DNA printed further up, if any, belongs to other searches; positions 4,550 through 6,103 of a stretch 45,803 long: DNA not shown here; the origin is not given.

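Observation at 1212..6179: Translationally coupled ThrC-like PLP enzyme / PGM1-like ATP-grasp / dipeptide epimerase / M20 peptidase operon of unassigned function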

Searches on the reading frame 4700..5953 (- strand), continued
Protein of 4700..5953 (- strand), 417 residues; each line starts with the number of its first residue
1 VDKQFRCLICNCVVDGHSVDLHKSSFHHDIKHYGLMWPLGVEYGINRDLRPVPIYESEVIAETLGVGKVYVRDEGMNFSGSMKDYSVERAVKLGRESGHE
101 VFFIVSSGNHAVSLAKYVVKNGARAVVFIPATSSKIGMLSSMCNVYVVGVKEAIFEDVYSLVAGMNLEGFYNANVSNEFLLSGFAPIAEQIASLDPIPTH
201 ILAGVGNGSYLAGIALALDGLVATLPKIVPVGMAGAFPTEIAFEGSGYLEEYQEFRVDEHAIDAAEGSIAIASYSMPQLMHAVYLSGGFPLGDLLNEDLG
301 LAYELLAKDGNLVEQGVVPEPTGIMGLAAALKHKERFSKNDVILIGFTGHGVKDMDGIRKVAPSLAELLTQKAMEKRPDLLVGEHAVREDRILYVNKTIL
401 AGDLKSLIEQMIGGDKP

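Call 72: find_encoding_contigs(protein=P0081, flank=8000, max_places=1)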
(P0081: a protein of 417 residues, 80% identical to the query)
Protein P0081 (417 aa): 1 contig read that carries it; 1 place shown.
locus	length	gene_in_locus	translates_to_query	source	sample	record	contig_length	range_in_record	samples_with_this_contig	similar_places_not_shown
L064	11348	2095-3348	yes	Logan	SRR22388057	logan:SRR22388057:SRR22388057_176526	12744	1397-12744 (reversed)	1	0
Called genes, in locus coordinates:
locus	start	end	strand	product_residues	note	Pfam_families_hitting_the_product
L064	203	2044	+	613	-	PF03485:Arg_tRNA_synt_N (faint), PF00750:tRNA-synt_1d, PF05746:DALR_1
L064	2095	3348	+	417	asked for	PF00291:PALP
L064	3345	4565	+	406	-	PF18604:PreAtp-grasp (weak)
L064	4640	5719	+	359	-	PF02746:MR_MLE_N, PF13378:MR_MLE_C, PF07476:MAAL_C (weak)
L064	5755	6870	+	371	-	PF04389:Peptidase_M28 (faint), PF01546:Peptidase_M20, PF07687:M20_dimer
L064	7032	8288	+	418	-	PF00764:Arginosuc_synth, PF20979:Arginosuc_syn_C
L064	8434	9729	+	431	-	PF01546:Peptidase_M20, PF07687:M20_dimer (weak)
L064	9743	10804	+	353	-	PF00696:AA_kinase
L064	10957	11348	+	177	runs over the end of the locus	PF13673:Acetyltransf_10, PF00583:Acetyltransf_1, PF13508:Acetyltransf_7, PF14542:Acetyltransf_CG (weak), PF08445:FR47 (faint)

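Call 74: search_protein_families(library=pfam, proteins=[L031:7256-7918:+, L028:7392-8051:+, L062:3467-4135:+, L062:5324-6433:+, L062:6595-7878:+, L062:7897-8400:+, L062:8401-8946:+, L064:9743-10804:+, L064:7032-8288:+, L030:7419-8249:+], max_evalue=0.01)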
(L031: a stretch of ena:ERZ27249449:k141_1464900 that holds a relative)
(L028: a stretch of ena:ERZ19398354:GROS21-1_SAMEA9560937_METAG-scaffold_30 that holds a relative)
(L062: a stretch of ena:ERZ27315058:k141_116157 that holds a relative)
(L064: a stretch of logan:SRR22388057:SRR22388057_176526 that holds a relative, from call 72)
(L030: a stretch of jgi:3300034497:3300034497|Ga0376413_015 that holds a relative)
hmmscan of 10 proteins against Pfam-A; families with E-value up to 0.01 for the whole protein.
L031:7256-7918:+ (220 aa): 4 families
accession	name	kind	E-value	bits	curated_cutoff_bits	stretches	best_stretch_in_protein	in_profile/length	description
PF00583.31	Acetyltransf_1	-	3.8e-09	37.3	20.7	1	62-138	42-111/116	Acetyltransferase (GNAT) family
PF08445.16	FR47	-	3.5e-05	24.1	22.1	1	83-146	18-80/86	FR47-like protein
PF13673.13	Acetyltransf_10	-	0.0033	17.8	23.6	1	93-133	58-98/128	Acetyltransferase (GNAT) domain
PF13508.13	Acetyltransf_7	-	0.0038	18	27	1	62-125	12-67/84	Acetyltransferase (GNAT) domain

L028:7392-8051:+ (219 aa): 2 families
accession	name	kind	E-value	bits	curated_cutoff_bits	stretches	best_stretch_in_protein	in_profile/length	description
PF00583.31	Acetyltransf_1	-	4.5e-09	37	20.7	1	21-130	3-109/116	Acetyltransferase (GNAT) family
PF13527.13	Acetyltransf_9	-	0.00015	22.2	25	1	12-104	3-96/127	Acetyltransferase (GNAT) domain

L062:3467-4135:+ (222 aa): 3 families
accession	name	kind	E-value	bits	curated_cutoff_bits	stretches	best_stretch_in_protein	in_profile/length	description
PF00583.31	Acetyltransf_1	-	3.7e-11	43.8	20.7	1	59-144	38-116/116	Acetyltransferase (GNAT) family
PF13508.13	Acetyltransf_7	-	2.4e-05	25.1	27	1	61-145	10-83/84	Acetyltransferase (GNAT) domain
PF08445.16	FR47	-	3.2e-05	24.2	22.1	1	83-147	17-80/86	FR47-like protein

L062:5324-6433:+ (369 aa): 2 families
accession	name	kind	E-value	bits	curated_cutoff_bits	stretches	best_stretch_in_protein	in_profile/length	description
PF01546.33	Peptidase_M20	-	6e-24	85.5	24.6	1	77-367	1-205/206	Peptidase family M20/M25/M40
PF07687.19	M20_dimer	-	1.8e-16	60.4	21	1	176-277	3-103/107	Peptidase dimerisation domain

L062:6595-7878:+ (427 aa): 4 families
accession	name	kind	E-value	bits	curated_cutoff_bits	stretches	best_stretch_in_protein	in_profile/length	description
PF01546.33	Peptidase_M20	-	4.3e-20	72.9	24.6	1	77-424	3-202/206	Peptidase family M20/M25/M40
PF07687.19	M20_dimer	-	6.5e-09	36.1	21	1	207-323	9-104/107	Peptidase dimerisation domain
PF05343.19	Peptidase_M42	-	0.00032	20.3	23.2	0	120-165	136-181/292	M42 glutamyl aminopeptidase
PF04389.22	Peptidase_M28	-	0.00093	19.4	21.3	1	62-162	1-78/193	Peptidase family M28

L062:7897-8400:+ (167 aa): 1 family
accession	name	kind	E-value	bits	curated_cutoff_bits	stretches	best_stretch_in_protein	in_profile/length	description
PF00696.33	AA_kinase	-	2.5e-10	40.9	24.9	1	79-148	120-202/234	Amino acid kinase family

L062:8401-8946:+ (181 aa): 0 families

L064:9743-10804:+ (353 aa): 1 family
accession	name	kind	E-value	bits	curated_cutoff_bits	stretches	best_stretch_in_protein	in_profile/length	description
PF00696.33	AA_kinase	-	5.3e-11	43.1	24.9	1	104-183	150-233/234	Amino acid kinase family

L064:7032-8288:+ (418 aa): 4 families
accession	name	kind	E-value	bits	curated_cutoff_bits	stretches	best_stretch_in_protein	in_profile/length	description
PF20979.2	Arginosuc_syn_C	-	5e-44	150.9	27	1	184-402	1-217/219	Arginosuccinate synthase C-terminal domain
PF00764.25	Arginosuc_synth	-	4.9e-37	127.9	27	1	11-175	2-162/162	Arginosuccinate synthase N-terminal HUP domain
PF06508.19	QueC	-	6.5e-05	23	22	1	14-69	5-59/210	Queuosine biosynthesis protein QueC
PF00733.27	Asn_synthase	-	0.0013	19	21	1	10-122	19-125/354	Asparagine synthase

L030:7419-8249:+ (276 aa): 1 family
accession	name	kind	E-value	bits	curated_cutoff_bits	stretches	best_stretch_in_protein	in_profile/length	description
PF01234.23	NNMT_PNMT_TEMT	-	2e-16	60.4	25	1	15-244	11-243/261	NNMT/PNMT/TEMT family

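Call 76: predict_structure(alignment_id=A2)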
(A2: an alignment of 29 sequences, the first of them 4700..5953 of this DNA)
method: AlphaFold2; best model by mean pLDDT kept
length: 417 residues; sequences in the alignment: 29
mean_pLDDT: 92.1   pTM: 0.91
mean pLDDT of the five models: 92.1, 91.1, 90.9, 90.7, 88.2
residues with pLDDT >= 90: 314; 70-90: 94; 50-70: 6; < 50: 3
segments of 3 or more residues with pLDDT < 50: none
pLDDT, mean of each block of 10 residues (from residue 1): 90 96 93 94 84 97 99 96 95 94 90 93 95 86 93 88 84 91 95 98 90 97 97 89 93 87 79 91 98 96 98 97 96 98 97 91 97 94 75 94 91 65
secondary structure, 60 per line:
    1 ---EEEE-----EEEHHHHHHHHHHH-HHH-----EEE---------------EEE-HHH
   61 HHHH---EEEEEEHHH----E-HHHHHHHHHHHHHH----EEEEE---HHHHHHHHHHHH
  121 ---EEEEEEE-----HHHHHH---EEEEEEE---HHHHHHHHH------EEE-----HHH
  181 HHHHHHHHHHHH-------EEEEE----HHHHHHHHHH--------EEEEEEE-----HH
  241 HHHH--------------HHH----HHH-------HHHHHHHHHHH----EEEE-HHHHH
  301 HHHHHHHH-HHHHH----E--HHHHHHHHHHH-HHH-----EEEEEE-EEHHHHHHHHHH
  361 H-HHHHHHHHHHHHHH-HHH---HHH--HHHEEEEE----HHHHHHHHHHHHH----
elements in order: E4-7 E13-15 H16-26 E36-38 E54-56 H58-64 E68-73 H83-96 E101-105 H109-120 E124-130 H136-141 E145-151 H155-163 E170-172 H178-192 E200-204 H209-218 E227-233 H239-244 H276-286 E291-294 H296-308 H310-314 H322-332 E342-347 H351-361 H363-376 E392-396 H401-413

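Call 82: fold_search(model_id=the predicted structure, library=pdb)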
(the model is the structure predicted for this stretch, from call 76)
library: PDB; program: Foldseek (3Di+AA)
matches with E <= 10: 1524; with E <= 0.001: 511
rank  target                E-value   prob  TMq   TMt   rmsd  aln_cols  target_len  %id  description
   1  2zsj_A                3.7e-18  1.00  0.62  0.73   3.9       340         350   24  Crystal structure of threonine synthase from Aquifex aeolicus VF5 (released 2008-10-21)
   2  2zsj_D                5.9e-17  1.00  0.63  0.74   3.7       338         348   23  Crystal structure of threonine synthase from Aquifex aeolicus VF5 (released 2008-10-21)
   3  1uin_A                5.6e-16  1.00  0.61  0.72   5.6       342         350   24  Crystal Structure of Threonine Synthase from Thermus Thermophilus HB8, Trigonal Crystal Form (released 2003-11-18)
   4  1uim_A                8.9e-16  1.00  0.60  0.70   4.9       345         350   23  Crystal Structure of Threonine Synthase from Thermus Thermophilus HB8, Orthorhombic Crystal Form (released 2003-11-18)
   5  2d1f_A                1.1e-15  1.00  0.62  0.74   4.0       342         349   22  Structure of Mycobacterium tuberculosis threonine synthase (released 2006-09-05)
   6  1v7c_A                1.8e-15  1.00  0.59  0.70   7.0       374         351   22  Crystal structure of threonine synthase from thermus thermophilus hb8 in complex with a substrate analogue (released 2003-12-30)
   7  9k3c                  2.1e-15  1.00  0.70  0.68   8.0       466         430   16  Crystal Structure of CapA2 from Alistipes finegoldii in complex with PLP cofactor (released 2025-10-22)
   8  3aey_B                2.9e-15  1.00  0.58  0.69   3.9       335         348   22  Apo form of threonine synthase from Thermus thermophilus HB8 (released 2010-11-17)
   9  1uin_B                3.3e-15  1.00  0.61  0.72   4.4       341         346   22  Crystal Structure of Threonine Synthase from Thermus Thermophilus HB8, Trigonal Crystal Form (released 2003-11-18)
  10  6nmx_B                5.4e-15  1.00  0.59  0.69   3.5       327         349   21  Threonine synthase from Bacillus subtilis ATCC 6633 with PLP and APPA (released 2019-03-13)
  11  6cgq_A                6.0e-15  1.00  0.62  0.75   3.7       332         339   20  Threonine synthase from Bacillus subtilis ATCC 6633 with PLP and PLP-Ala (released 2019-02-27)
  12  6nmx_A                7.2e-15  1.00  0.60  0.71   3.5       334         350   21  Threonine synthase from Bacillus subtilis ATCC 6633 with PLP and APPA (released 2019-03-13)
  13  6nmx_D                7.2e-15  1.00  0.59  0.69   3.5       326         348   21  Threonine synthase from Bacillus subtilis ATCC 6633 with PLP and APPA (released 2019-03-13)
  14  9jfi_B                1.3e-14  1.00  0.58  0.75   3.4       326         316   17  Structure of wild type catalytic domains of threonine deaminase in complex with PLP (released 2025-05-14)
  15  2gn0_MODEL_1_B        1.4e-14  1.00  0.62  0.79   3.1       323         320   17  Crystal structure of dimeric biodegradative threonine deaminase (TdcB) from Salmonella typhimurium at 1.7 A re (released 2006-11-07)
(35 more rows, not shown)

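Call 83: find_encoding_contigs(protein=P0079, flank=8000, max_places=2)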
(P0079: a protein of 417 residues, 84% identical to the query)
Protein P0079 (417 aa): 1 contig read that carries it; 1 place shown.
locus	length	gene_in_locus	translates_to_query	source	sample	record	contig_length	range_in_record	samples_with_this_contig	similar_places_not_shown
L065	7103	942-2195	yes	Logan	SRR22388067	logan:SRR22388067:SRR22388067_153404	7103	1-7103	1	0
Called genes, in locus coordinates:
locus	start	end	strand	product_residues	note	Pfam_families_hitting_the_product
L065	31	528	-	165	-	PF00583:Acetyltransf_1, PF13508:Acetyltransf_7 (weak)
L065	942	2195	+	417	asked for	PF00291:PALP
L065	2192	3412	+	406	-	PF18604:PreAtp-grasp (weak)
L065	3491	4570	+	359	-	PF02746:MR_MLE_N, PF13378:MR_MLE_C, PF07476:MAAL_C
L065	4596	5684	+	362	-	PF04389:Peptidase_M28 (weak), PF01546:Peptidase_M20, PF07687:M20_dimer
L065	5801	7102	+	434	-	?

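Call 100: search_protein_families(library=pfam, proteins=[L065:31-528:-], max_evalue=0.001)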
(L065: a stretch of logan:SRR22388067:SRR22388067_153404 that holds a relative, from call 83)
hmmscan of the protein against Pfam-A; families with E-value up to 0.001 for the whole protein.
L065:31-528:- (165 aa): 2 families
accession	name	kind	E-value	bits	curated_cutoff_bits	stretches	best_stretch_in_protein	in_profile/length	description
PF00583.31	Acetyltransf_1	-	2e-08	35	20.7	1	48-142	30-116/116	Acetyltransferase (GNAT) family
PF13508.13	Acetyltransf_7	-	3.5e-06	27.8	27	1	50-143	2-83/84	Acetyltransferase (GNAT) domain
